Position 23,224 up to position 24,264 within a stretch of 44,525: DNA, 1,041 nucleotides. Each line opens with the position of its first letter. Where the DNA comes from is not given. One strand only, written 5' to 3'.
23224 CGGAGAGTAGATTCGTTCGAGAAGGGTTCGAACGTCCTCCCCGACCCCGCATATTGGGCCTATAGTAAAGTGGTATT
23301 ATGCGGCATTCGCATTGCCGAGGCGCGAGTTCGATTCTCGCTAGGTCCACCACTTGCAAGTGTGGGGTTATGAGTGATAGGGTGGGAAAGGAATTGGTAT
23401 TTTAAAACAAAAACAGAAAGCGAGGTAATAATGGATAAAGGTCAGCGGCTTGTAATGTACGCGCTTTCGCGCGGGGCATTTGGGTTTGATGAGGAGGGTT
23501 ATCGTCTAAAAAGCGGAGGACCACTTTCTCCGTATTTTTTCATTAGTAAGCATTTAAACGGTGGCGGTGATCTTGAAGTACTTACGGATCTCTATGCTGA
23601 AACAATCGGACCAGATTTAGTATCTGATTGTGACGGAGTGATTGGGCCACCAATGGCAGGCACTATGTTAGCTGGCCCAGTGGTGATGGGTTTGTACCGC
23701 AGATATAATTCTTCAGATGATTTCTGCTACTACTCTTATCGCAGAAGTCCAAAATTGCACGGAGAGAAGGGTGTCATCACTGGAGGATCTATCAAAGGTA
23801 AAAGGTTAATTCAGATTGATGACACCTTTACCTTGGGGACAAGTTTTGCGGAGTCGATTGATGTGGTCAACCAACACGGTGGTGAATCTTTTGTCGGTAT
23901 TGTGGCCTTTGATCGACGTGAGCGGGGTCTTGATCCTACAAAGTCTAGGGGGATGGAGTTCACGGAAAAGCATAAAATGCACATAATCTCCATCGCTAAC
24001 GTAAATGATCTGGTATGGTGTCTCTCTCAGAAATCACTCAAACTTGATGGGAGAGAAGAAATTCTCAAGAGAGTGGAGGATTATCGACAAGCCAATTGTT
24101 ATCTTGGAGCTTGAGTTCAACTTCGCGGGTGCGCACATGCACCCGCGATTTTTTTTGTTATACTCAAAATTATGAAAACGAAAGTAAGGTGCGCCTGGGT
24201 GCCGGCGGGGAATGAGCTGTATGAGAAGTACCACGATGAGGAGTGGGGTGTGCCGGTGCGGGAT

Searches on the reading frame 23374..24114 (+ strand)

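Call 34: search_protein_families(library=ncbifam, proteins=[window:23374-24114:+], max_evalue=0.01)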
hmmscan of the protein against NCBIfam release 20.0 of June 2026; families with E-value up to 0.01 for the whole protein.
window:23374-24114:+ (246 aa): 6 families
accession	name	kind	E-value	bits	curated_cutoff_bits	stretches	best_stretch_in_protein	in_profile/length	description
TIGR00336.1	pyrE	equivalog_domain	1.4e-19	70.6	106.8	1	31-213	4-173/173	orotate phosphoribosyltransferase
TIGR01367.1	pyrE_Therm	equivalog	5.6e-06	26.1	150.25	1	40-183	13-146/187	orotate phosphoribosyltransferase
NF002620.0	PRK02277.1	subfamily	6.6e-06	25.9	115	1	85-182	86-181/201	orotate phosphoribosyltransferase-like protein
NF045507.1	transregGfcR_Halo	equivalog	0.0026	17.3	300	1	139-182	150-193/215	transcriptional regulator GfcR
NF002686.0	PRK02458.1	equivalog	0.0057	16.2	506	1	131-172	208-248/323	ribose-phosphate diphosphokinase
NF001729.0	PRK00455.1-3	equivalog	0.0083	15.5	245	0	122-179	106-163/231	orotate phosphoribosyltransferase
